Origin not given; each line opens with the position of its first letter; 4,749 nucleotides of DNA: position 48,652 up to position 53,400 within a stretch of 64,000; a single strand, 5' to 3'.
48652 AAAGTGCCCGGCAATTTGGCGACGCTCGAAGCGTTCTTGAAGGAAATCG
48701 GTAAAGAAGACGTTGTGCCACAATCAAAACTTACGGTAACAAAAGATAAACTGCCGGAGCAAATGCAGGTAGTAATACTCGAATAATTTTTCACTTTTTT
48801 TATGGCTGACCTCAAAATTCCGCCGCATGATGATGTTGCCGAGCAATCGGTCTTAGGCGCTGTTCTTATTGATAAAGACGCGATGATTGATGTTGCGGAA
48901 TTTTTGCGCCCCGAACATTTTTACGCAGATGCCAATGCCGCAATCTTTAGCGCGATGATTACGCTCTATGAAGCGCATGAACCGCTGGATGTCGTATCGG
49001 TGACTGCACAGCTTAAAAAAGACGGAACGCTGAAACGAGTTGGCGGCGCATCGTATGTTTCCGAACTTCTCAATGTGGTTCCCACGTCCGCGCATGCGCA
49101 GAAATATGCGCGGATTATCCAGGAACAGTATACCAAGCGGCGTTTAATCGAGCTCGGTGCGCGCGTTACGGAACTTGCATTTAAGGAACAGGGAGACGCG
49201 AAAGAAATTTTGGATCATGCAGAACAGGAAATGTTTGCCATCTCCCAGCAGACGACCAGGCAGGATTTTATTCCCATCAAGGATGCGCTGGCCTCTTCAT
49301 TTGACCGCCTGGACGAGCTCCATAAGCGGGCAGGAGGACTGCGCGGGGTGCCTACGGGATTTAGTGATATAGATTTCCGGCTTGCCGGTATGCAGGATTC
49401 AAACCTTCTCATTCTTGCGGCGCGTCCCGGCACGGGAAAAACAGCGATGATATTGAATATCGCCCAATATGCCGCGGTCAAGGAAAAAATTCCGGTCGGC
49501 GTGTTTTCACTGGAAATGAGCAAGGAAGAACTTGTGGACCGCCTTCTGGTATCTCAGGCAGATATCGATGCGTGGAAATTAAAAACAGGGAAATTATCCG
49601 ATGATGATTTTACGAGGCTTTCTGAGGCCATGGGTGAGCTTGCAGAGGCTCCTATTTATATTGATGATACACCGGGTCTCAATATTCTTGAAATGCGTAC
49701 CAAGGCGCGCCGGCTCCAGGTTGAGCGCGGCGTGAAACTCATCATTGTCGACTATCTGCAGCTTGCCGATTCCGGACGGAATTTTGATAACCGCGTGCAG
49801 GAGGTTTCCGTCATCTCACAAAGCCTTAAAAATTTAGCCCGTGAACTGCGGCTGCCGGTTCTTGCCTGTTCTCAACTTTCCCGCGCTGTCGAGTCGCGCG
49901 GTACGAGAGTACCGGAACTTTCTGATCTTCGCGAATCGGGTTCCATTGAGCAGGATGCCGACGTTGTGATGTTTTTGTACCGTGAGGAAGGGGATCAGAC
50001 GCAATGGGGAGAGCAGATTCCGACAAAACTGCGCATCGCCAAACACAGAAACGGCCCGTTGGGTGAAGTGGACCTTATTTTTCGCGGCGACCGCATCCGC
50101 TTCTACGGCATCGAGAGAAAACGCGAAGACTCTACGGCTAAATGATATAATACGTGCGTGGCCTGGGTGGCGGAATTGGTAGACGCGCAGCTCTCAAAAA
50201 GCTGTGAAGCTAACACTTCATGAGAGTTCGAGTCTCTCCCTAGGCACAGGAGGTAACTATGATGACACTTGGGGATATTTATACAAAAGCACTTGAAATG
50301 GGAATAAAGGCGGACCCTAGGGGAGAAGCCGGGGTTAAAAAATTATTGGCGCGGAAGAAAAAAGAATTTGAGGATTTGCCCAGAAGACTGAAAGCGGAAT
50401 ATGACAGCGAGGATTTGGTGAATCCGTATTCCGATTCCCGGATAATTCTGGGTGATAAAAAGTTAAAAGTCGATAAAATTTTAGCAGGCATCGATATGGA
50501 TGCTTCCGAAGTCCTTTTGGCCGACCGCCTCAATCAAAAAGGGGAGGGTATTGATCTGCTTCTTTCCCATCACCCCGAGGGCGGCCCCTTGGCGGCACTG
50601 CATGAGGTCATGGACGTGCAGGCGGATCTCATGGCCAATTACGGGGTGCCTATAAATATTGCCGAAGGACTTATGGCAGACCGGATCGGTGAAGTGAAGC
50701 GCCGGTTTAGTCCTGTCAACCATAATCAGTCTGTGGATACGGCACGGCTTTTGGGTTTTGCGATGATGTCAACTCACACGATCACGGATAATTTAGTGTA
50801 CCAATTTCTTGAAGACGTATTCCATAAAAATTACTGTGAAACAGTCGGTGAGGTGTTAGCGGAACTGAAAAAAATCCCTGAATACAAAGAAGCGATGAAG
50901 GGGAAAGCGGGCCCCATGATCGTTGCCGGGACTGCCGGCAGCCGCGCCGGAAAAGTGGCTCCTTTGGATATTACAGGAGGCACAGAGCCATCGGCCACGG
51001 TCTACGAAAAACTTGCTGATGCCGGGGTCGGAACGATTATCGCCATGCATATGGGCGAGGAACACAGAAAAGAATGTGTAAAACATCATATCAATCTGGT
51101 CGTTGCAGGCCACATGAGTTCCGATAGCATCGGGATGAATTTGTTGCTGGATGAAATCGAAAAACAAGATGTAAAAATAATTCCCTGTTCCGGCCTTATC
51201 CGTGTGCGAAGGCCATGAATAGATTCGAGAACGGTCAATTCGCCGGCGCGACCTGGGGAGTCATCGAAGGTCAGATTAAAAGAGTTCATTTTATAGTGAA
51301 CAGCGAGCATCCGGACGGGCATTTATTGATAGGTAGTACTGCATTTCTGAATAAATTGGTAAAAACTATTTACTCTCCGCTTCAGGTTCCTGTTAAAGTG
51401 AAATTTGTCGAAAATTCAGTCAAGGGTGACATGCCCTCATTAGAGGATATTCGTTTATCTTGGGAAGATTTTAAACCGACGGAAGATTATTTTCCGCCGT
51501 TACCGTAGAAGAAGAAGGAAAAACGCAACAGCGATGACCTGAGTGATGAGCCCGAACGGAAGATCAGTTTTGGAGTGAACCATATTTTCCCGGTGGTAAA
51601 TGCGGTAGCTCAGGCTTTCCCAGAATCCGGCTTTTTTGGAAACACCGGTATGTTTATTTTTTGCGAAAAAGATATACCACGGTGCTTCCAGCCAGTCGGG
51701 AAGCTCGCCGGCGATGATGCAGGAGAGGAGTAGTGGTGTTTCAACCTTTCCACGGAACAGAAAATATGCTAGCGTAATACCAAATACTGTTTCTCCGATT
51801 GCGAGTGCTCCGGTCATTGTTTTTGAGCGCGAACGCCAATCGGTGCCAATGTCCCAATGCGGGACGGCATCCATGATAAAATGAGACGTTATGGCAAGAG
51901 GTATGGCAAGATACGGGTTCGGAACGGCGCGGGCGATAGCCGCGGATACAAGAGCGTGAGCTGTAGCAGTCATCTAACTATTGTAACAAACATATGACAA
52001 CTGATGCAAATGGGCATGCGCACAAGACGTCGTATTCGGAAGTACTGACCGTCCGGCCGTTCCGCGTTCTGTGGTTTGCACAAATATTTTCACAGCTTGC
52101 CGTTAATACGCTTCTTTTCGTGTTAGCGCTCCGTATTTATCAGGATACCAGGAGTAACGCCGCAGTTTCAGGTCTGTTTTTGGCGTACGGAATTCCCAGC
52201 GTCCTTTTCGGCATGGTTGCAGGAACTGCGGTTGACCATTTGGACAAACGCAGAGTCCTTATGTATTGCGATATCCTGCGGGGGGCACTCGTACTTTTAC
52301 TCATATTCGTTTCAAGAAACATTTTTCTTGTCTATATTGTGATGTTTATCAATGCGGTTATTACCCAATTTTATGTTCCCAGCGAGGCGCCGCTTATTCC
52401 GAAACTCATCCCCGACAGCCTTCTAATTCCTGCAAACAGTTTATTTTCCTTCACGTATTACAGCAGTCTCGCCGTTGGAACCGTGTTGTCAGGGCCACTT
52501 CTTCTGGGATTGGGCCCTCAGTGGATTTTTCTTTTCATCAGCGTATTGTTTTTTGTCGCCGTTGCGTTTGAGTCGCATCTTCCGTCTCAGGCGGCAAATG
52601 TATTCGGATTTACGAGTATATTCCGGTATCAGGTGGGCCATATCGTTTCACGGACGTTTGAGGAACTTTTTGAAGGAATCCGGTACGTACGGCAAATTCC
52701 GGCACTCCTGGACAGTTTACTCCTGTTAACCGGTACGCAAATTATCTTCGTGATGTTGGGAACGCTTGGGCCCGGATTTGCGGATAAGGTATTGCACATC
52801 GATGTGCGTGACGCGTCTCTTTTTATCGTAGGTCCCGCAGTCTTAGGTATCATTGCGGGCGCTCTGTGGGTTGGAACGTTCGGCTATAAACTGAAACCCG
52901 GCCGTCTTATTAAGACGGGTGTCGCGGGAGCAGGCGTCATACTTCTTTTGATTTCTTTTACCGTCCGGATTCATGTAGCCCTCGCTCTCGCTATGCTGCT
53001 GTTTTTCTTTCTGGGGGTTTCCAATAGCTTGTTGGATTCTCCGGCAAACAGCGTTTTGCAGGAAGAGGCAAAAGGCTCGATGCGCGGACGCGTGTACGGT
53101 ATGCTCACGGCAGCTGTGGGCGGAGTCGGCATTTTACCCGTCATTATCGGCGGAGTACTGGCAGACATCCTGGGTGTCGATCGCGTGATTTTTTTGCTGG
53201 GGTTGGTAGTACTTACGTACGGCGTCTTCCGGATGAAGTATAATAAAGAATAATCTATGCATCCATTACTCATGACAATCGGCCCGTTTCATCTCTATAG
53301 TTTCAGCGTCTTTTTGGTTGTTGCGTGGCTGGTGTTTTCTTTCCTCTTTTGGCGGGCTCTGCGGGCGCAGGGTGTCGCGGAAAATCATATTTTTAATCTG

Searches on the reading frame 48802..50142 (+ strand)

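Call 55: search_protein_families(library=pfam, proteins=[window:48802-50142:+], max_evalue=0.00001)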
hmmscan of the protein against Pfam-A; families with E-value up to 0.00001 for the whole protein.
window:48802-50142:+ (447 aa): 3 families
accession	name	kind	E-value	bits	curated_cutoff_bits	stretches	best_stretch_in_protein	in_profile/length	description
PF03796.21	DnaB_C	-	8.5e-98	327.2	27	1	182-434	1-253/255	DnaB-like helicase C terminal domain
PF00772.26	DnaB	-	5.6e-33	113.5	23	1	7-108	2-103/103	DnaB-like helicase N terminal domain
PF13481.12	AAA_25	-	5.4e-11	42.9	27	1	199-358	32-189/195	AAA domain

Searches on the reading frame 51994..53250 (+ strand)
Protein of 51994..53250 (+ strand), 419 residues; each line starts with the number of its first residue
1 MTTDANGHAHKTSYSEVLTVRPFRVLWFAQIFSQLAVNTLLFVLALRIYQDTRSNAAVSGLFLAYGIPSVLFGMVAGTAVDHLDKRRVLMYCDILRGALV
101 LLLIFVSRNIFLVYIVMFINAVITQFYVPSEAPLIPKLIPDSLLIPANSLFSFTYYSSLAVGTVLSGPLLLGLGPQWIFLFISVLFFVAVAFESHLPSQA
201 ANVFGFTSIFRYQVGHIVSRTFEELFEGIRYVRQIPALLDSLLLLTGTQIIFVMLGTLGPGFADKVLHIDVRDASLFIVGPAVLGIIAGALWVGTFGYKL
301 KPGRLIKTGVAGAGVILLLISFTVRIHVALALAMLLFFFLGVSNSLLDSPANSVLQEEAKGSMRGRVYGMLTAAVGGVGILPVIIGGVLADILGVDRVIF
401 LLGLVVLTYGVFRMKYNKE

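Call 55: search_protein_families(library=pfam, proteins=[window:51994-53250:+], max_evalue=0.00001)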
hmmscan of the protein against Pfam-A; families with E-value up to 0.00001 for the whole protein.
window:51994-53250:+ (419 aa): 1 family
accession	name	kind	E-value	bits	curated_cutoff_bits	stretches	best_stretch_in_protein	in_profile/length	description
PF07690.21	MFS_1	-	3.3e-27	95.8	33.4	1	26-380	1-343/347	Major Facilitator Superfamily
